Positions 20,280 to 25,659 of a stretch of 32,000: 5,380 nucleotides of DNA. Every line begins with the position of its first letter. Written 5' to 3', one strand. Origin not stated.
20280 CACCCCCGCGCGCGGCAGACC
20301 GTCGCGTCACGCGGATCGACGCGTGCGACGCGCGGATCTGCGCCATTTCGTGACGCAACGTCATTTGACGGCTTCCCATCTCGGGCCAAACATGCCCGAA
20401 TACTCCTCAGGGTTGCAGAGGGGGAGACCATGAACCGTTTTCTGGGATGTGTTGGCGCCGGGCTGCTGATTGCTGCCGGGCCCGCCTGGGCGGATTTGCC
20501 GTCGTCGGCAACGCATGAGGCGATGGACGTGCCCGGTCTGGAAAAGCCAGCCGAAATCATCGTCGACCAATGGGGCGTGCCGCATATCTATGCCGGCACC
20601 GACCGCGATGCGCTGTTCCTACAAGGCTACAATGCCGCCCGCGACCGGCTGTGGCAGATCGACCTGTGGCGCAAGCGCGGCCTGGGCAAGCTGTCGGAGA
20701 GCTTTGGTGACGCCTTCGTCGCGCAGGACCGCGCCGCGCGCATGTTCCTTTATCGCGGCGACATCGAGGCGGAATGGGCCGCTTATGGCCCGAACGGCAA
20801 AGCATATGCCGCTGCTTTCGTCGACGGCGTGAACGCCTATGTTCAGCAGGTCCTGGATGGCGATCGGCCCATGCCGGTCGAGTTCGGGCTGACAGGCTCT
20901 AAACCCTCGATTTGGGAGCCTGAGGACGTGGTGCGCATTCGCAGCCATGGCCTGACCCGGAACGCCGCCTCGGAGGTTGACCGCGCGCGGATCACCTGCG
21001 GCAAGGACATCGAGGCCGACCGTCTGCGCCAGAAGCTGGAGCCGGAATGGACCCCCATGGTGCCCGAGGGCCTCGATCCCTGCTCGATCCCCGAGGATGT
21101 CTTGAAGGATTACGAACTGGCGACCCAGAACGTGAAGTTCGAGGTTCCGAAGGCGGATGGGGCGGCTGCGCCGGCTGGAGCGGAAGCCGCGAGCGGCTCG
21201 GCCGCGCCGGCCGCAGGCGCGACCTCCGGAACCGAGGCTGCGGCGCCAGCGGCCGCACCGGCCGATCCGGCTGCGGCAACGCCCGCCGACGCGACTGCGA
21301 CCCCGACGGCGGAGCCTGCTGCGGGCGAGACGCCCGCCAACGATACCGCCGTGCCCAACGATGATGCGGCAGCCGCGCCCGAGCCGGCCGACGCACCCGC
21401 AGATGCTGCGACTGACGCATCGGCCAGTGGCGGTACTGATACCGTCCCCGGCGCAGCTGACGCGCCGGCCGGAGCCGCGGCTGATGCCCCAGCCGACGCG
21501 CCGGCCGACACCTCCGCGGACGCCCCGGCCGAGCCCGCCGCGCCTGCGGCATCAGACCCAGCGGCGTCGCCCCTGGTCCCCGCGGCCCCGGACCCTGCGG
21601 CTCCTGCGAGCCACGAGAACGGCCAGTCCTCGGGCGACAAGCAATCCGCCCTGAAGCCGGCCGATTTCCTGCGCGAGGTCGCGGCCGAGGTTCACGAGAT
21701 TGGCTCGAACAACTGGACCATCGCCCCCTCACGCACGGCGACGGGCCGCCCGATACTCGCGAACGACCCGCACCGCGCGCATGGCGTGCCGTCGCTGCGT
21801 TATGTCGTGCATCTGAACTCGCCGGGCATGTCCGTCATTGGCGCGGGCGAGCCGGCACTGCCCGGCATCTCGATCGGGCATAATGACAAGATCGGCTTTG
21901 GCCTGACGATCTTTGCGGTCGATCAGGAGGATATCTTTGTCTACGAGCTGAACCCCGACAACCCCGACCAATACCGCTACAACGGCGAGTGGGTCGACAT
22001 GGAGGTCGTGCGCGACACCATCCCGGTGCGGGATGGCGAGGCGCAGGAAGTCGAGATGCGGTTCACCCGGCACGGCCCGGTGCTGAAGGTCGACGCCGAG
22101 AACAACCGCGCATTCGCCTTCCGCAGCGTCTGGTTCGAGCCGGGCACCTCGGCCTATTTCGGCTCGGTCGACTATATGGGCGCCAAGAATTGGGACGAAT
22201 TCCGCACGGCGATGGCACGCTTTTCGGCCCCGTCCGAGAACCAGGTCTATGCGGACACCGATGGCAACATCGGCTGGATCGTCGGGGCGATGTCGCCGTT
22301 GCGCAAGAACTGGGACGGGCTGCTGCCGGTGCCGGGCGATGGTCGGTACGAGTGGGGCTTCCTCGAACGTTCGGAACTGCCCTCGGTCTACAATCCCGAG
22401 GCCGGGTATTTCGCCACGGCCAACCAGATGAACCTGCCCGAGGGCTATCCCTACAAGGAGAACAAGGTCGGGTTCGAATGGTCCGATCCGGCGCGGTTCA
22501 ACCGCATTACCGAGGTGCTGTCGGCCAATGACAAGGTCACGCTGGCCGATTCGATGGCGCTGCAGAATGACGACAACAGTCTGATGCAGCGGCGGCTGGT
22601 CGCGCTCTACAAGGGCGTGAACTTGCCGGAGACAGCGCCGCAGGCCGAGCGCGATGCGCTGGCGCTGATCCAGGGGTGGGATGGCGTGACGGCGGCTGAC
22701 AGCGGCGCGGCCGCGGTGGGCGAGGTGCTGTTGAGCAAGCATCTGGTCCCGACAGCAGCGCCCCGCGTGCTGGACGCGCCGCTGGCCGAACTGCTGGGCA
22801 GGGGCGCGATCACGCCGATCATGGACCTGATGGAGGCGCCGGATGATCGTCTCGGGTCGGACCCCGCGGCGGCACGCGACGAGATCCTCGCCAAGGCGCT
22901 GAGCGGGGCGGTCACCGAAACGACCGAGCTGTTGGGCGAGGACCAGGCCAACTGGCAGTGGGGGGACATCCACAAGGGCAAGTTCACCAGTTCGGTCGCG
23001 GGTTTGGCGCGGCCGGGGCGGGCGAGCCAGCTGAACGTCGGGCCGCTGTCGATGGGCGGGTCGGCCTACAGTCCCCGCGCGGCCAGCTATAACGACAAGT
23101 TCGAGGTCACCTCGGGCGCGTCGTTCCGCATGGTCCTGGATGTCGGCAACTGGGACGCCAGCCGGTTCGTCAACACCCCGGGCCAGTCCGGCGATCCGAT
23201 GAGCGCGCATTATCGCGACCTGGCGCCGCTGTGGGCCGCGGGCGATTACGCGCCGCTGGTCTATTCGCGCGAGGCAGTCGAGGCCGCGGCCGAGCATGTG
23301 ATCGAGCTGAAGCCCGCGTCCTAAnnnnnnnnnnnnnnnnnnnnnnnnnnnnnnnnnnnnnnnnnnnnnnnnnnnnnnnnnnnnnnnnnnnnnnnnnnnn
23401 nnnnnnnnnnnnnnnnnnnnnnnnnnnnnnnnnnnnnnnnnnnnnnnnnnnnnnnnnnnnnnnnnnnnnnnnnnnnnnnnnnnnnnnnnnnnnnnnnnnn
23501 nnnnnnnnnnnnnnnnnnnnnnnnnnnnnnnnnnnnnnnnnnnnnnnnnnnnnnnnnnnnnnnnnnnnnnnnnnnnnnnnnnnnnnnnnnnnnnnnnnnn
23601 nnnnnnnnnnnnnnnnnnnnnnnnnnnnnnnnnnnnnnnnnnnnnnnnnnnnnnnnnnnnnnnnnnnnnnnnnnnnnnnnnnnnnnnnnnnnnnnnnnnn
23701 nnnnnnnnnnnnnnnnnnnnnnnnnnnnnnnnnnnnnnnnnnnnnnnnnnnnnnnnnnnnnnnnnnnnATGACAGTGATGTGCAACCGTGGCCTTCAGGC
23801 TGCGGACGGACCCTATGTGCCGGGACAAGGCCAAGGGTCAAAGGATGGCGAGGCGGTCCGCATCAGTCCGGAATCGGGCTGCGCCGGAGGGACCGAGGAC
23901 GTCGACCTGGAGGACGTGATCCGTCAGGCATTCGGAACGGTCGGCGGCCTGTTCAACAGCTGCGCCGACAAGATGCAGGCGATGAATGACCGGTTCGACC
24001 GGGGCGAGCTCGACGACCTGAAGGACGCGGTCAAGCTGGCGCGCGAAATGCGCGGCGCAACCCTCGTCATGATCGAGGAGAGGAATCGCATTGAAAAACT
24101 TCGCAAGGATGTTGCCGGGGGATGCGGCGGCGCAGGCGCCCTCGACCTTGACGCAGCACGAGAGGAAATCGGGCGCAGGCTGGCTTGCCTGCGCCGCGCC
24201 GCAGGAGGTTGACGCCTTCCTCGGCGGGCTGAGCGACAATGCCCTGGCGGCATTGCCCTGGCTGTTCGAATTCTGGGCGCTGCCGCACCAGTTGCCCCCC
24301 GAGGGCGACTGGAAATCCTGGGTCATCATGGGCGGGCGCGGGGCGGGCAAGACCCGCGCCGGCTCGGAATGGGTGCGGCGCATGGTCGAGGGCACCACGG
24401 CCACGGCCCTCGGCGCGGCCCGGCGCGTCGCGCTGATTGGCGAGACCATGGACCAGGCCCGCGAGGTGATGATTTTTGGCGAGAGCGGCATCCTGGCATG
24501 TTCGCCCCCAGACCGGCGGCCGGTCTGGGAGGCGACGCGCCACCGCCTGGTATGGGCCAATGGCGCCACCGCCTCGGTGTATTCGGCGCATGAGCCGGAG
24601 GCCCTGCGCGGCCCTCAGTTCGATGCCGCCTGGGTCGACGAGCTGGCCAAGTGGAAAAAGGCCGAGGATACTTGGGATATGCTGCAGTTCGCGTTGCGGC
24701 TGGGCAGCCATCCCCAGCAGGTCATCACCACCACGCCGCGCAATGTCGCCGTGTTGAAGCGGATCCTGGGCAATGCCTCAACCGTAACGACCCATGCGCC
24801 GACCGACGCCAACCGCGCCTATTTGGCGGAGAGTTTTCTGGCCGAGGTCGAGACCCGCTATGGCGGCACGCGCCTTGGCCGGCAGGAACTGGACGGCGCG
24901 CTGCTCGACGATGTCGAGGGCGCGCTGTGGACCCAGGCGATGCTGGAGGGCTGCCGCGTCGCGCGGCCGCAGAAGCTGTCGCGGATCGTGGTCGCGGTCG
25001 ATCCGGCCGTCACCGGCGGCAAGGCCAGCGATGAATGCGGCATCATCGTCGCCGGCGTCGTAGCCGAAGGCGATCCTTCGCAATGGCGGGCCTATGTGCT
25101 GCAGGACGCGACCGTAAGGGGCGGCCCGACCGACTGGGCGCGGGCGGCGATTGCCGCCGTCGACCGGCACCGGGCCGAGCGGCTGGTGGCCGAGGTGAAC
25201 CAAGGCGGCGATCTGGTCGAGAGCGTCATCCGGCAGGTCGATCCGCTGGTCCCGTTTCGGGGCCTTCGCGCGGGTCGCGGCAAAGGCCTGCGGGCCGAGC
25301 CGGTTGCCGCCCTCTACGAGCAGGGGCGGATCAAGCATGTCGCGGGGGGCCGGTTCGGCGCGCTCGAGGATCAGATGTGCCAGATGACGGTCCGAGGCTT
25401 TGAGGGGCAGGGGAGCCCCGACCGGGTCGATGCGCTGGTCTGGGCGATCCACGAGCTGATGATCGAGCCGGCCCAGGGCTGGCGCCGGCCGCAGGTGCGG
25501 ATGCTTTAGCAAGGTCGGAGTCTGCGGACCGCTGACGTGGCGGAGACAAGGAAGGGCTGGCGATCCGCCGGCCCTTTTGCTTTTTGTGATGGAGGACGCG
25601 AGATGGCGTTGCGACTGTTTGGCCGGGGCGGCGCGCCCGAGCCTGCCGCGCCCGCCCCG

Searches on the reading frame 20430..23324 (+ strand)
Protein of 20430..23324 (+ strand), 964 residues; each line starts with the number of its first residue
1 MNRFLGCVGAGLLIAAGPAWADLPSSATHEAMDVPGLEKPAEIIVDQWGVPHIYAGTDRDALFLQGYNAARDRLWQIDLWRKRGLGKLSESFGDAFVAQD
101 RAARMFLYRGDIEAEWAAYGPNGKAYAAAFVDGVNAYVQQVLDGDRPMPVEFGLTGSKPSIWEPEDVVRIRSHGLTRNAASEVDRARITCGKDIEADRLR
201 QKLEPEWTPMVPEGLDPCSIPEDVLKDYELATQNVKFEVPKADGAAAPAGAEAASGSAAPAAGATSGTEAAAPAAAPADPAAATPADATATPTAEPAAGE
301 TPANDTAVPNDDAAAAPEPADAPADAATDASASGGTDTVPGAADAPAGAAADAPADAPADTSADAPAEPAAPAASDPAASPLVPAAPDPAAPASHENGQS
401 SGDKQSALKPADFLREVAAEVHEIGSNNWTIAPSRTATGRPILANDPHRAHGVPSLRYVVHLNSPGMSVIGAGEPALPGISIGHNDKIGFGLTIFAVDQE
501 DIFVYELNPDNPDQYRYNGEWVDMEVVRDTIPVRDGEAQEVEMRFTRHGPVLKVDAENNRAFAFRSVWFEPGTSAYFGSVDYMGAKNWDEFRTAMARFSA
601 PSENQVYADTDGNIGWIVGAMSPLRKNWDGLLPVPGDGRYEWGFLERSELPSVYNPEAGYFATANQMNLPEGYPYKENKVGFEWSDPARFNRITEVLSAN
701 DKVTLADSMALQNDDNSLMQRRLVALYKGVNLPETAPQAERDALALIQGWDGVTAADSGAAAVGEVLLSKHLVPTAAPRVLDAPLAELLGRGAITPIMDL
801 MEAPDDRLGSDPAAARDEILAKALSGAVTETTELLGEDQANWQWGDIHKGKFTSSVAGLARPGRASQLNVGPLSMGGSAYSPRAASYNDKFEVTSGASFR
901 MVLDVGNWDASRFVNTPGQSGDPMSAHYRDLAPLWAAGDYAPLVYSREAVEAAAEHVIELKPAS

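Call 7: search_protein_families(library=pfam, proteins=[window:20430-23324:+], max_evalue=0.01)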
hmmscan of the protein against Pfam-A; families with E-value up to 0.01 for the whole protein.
window:20430-23324:+ (964 aa): 1 family
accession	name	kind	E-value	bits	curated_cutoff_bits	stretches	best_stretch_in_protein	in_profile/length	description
PF01804.23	Penicil_amidase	-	2e-199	665.4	21.3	1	40-952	1-675/675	Penicillin amidase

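Call 73: search_protein_families(library=ncbifam, proteins=[window:20430-23324:+], max_evalue=0.001)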
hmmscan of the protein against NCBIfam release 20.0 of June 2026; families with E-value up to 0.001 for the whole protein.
window:20430-23324:+ (964 aa): 1 family
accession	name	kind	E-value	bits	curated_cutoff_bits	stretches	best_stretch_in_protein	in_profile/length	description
NF051460.1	bi_acylase_PvdQ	equivalog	3.5e-17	61.6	950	1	421-566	208-362/763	bifunctional acylase PvdQ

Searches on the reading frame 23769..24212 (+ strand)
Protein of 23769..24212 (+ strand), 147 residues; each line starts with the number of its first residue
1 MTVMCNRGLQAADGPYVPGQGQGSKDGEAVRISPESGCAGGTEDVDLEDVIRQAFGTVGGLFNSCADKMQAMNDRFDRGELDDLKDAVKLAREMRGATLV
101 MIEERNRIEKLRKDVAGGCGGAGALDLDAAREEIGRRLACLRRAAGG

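Call 7: search_protein_families(library=pfam, proteins=[window:23769-24212:+], max_evalue=0.01)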
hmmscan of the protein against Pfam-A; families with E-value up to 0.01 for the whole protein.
window:23769-24212:+ (147 aa): 0 families

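Call 17: find_homologous_proteins(query=window:23769-24209:+, max_evalue=0.001)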
Query window:23769-24209:+ (147 aa): 63 proteins with E <= 0.001 among 339 candidates.
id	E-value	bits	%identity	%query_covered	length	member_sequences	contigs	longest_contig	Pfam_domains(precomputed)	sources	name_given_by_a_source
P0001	1.4e-88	312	100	100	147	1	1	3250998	-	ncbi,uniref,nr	ncbi:permease [Paracoccus suum]|uniref:Permease n=1 Tax=Paracoccus suum TaxID=2259340 RepID=A0A344PL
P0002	2.9e-56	208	72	100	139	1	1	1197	-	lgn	-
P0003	2.5e-23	101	44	100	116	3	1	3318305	-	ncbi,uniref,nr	ncbi:permease [Paracoccus aerodenitrificans]|uniref:permease n=1 Tax=Paracoccus aerodenitrificans Ta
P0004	2.7e-23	101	61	61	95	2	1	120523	-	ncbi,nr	ncbi:permease [Paracoccus isoporae]|nr:permease [Paracoccus isoporae]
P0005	3.5e-23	100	61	61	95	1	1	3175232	-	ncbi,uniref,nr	ncbi:permease [Paracoccus sediminicola]|uniref:permease n=1 Tax=Paracoccus sediminicola TaxID=301778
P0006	4.8e-23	100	40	100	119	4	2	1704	-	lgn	-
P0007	1.1e-22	99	48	78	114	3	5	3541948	-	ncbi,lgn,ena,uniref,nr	ncbi:permease [Paracoccus cavernae]|uniref:Permease n=1 Tax=Paracoccus cavernae TaxID=1571207 RepID=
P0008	1.2e-22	99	45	75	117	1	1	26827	-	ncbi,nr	ncbi:MAG: permease [Paracoccus sp. (in: a-proteobacteria)]|nr:permease [Paracoccus sp. (in: a-proteo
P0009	1.5e-22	98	43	100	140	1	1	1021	-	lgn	-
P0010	2.6e-22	98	57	51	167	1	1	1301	-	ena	-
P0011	4.3e-22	97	53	77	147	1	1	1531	-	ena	-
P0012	1.1e-21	96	59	60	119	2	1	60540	-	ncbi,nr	ncbi:MAG: permease [Paracoccus sp. (in: a-proteobacteria)]|nr:permease [Paracoccus sp. (in: a-proteo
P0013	1.4e-21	95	46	100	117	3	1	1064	-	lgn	-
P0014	2.1e-21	95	49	78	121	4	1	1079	-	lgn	-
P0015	2.4e-21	94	43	100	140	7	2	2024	-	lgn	-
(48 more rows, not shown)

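Call 19: find_related_loci(query=A1, collection=genome_contigs, flank=4000)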
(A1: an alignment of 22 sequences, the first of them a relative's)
Query A1 (147 aa) in genome_contigs; peptide patterns used: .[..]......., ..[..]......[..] (x = any residue, [..] = any of these).
600 stretches matched a pattern (row limit reached: there are more); 297 encode a relative of the query (tblastn E <= 1e-3); the best 80 are kept; 80 distinct loci.
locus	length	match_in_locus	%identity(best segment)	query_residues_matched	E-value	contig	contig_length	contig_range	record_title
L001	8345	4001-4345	43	1-146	2e-29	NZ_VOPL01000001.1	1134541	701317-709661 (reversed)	Paracoccus aurantiacus strain TK008 scaffold1, whole genome shotgun sequence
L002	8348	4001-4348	41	1-147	4e-28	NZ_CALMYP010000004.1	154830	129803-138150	MAG: uncultured Paracoccus sp. isolate SRR2107183_bin.59_CONCOCT_v1.1_MAG ERZ794926.47, whole genome shotgun sequence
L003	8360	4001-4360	44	1-147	3e-28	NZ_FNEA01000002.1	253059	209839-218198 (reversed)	Paracoccus denitrificans strain DSM 413, whole genome shotgun sequence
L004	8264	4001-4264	61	59-147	9e-28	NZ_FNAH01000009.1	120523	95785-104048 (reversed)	Paracoccus isoporae strain DSM 22220, whole genome shotgun sequence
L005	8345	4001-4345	42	1-146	2e-27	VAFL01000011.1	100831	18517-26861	MAG: Paracoccus denitrificans isolate S2_012_000_R3_94 S2_012_000_R3_scaffold_43, whole genome shotgun sequence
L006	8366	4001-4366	46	19-144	5e-27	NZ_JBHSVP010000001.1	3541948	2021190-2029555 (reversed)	Paracoccus cavernae strain CECT 8482 tig00000001_pilon, whole genome shotgun sequence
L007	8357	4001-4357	41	1-146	1e-26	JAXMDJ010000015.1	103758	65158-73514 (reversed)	MAG: Paracoccus sp. (in: a-proteobacteria) isolate STL-PRO33 C2.209.fa-15, whole genome shotgun sequence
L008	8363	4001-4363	47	12-147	1e-26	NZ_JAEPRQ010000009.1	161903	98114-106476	Paracoccus caeni strain MJ17 NODE_9_length_161903_cov_48.165581, whole genome shotgun sequence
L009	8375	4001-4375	41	1-147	2e-26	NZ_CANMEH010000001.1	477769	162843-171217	Uncultured Paracoccus sp. isolate 3-485-3Z.fasta NODE_1, whole genome shotgun sequence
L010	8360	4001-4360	40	1-147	2e-26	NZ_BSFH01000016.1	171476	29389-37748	Paracoccus kondratievae strain VKM B-2222 soapdenovo_K_83_16, whole genome shotgun sequence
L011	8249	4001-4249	58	61-144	5e-26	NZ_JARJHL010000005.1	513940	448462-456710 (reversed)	Paracoccus sp. DMF-8 contig_167, whole genome shotgun sequence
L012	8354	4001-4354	40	1-147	1e-25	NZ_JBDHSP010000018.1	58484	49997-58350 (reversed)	MAG: Paracoccus sp. (in: a-proteobacteria) isolate AS-MESO-3CA.204 NODE_2071_length_58484_cov_112.725050, whole genome s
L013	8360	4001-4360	40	1-147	2e-25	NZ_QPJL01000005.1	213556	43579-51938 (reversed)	Paracoccus lutimaris strain CECT 8525 Ga0244622_105, whole genome shotgun sequence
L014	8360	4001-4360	41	1-147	2e-25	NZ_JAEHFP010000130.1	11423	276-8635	Paracoccus binzhouensis strain wg1 scaffold130.1-size11423, whole genome shotgun sequence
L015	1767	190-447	56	61-147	2e-25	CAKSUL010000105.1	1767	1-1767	MAG: uncultured Roseovarius sp. isolate REFINED_METABAT215_TOP10_CONTIGS_1500_ASSEMBLY_K77_MERGED__Nepal_MoBio_Fiber-Had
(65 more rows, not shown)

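Call 63: find_homologous_proteins(query=A5, max_evalue=0.00001)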
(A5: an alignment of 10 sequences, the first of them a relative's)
Query A5 (10 sequences) (107 aa, profile of the alignment): 1423 proteins with E <= 0.00001 among 8000 candidates; the best 120 are listed.
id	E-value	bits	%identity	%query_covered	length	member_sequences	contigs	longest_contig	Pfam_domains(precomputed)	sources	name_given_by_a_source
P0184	1.9e-50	187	53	100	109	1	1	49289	-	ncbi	-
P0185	6.7e-50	185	54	100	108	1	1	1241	-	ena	-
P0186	1.0e-49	185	54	100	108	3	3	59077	-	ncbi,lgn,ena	-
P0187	2.2e-49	184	53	100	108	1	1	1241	-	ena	-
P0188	2.5e-49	183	56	100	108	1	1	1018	-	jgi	-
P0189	4.3e-49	183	55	100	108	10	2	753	-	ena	-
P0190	4.6e-49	183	55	99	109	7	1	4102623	-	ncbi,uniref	ncbi:hypothetical protein [Tabrizicola sp. BL-A-41-H6]|uniref:hypothetical protein n=1 Tax=Tabrizico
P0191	7.0e-49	182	47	100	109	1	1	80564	-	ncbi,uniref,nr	ncbi:hypothetical protein G8O29_14590 [Rhodobacter sp. M37P]|uniref:Permease n=2 Tax=Rhodobacter cal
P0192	8.8e-49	182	46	100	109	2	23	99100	-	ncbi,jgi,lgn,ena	jgi:hypothetical protein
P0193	1.5e-48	181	51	100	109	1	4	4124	-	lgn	-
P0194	1.8e-48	181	46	100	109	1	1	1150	-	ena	-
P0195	1.9e-48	181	51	100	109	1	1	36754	-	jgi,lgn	jgi:hypothetical protein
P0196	2.2e-48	180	46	100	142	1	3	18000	-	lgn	-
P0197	2.2e-48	180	47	100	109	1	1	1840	-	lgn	-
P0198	2.2e-48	180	46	100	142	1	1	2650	-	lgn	-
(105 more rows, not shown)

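Call 68: find_encoding_contigs(protein=P0002, flank=3000, max_places=2)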
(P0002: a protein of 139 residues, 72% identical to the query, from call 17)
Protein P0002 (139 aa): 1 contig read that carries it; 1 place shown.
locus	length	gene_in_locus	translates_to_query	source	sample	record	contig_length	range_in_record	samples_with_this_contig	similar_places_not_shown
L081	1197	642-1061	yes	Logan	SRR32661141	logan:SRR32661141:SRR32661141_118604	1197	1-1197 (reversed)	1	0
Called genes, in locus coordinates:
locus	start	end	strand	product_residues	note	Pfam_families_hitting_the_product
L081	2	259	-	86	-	?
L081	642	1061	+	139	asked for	-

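Call 69: find_encoding_contigs(protein=P0190, flank=4000, max_places=2)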
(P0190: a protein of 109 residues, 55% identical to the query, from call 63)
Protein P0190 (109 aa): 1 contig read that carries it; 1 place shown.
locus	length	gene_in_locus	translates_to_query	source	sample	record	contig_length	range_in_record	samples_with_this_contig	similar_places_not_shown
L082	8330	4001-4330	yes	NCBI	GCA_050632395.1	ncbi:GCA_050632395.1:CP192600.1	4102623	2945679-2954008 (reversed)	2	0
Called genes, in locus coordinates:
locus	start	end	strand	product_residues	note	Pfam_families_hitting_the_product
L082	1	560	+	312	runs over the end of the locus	PF00491:Arginase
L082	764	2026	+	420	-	PF00109:ketoacyl-synt, PF00108:Thiolase_N (weak), PF02801:Ketoacyl-synt_C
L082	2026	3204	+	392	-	PF02618:YceG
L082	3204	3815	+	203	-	PF13489:Methyltransf_23, PF08241:Methyltransf_11, PF08242:Methyltransf_12, PF13649:Methyltransf_25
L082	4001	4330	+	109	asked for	-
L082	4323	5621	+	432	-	PF03237:Terminase_6N, PF17289:Terminase_6C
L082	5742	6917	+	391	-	PF04860:Phage_portal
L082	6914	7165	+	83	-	-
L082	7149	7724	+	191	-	PF04586:Peptidase_S78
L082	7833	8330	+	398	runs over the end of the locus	PF05065:Phage_capsid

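Call 73: search_protein_families(library=ncbifam, proteins=[window:23769-24212:+], max_evalue=0.001)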
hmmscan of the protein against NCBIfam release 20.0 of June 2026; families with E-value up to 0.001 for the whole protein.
window:23769-24212:+ (147 aa): 0 families

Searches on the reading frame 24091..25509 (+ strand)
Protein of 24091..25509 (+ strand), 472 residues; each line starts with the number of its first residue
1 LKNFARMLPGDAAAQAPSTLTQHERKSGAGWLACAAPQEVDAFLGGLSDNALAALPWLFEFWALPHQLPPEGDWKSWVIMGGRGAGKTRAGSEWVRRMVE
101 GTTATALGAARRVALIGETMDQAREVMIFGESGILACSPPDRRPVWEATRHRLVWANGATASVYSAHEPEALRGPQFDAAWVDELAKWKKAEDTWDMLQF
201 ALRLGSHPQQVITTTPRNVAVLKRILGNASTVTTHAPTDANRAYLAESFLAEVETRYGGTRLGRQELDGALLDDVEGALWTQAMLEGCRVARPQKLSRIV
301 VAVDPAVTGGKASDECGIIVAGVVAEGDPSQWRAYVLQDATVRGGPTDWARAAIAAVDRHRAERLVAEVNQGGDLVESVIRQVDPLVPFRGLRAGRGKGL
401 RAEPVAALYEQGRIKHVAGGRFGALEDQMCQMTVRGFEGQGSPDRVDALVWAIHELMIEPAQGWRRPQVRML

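Call 7: search_protein_families(library=pfam, proteins=[window:24091-25509:+], max_evalue=0.01)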
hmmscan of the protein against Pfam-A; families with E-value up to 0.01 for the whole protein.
window:24091-25509:+ (472 aa): 2 families
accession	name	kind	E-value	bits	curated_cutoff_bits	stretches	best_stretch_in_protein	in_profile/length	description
PF03237.21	Terminase_6N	-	3.2e-27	96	22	1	79-285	2-213/215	Terminase large subunit, T4likevirus-type, N-terminal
PF17289.8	Terminase_6C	-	6.1e-15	56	22.6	1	302-455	2-154/155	Terminase RNaseH-like domain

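Call 47: find_homologous_proteins(query=window:24205-25506:+, max_evalue=1e-30)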
Query window:24205-25506:+ (434 aa): 8000 proteins with E <= 1e-30 among 8000 candidates; the best 120 are listed.
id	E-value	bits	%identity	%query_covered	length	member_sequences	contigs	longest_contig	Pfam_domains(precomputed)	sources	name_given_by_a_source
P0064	3.5e-261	885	89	100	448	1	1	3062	PF17289.9,PF03237.22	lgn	-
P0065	6.0e-255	864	87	100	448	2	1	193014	PF17289.9,PF03237.22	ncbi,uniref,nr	ncbi:DNA-packaging protein [Paracoccus salsus]|uniref:DNA-packaging protein n=1 Tax=Paracoccus salsu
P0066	3.5e-254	862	87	100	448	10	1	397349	PF17289.9,PF03237.22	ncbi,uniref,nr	ncbi:terminase family protein [Paracoccus sp. YLB-12]|uniref:Terminase family protein n=1 Tax=Paraco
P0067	3.0e-252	855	85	100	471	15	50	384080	PF17289.9,PF03237.22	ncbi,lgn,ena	-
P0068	5.8e-252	855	85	100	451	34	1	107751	PF17289.9,PF03237.22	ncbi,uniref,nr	ncbi:DNA-packaging protein [Paracoccus beibuensis]|uniref:DNA-packaging protein n=1 Tax=Paracoccus b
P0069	9.0e-250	847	85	100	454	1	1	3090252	PF17289.9,PF03237.22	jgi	jgi:predicted phage terminase large subunit-like protein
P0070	3.2e-249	845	85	100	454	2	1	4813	PF17289.9,PF03237.22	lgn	-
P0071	3.7e-249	845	85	100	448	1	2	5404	PF17289.9,PF03237.22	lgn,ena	-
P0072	4.2e-249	845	85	100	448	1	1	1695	PF17289.9,PF03237.22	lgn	-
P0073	9.1e-249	844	85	100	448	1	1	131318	PF17289.9,PF03237.22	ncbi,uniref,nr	ncbi:terminase family protein [Paracoccus sp. Z330]|uniref:Terminase family protein n=1 Tax=Paracocc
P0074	1.3e-248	843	85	100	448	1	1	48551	PF17289.9,PF03237.22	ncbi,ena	-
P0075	1.7e-248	843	86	100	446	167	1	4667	PF17289.9,PF03237.22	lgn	-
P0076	2.7e-248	842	86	100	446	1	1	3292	PF17289.9,PF03237.22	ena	-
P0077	5.2e-248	842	84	100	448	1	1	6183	PF17289.9,PF03237.22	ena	-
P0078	6.5e-248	841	84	100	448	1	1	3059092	PF17289.9,PF03237.22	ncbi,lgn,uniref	ncbi:DNA-packaging protein [Paracoccus sp. R86501]|uniref:DNA-packaging protein n=1 Tax=Paracoccus s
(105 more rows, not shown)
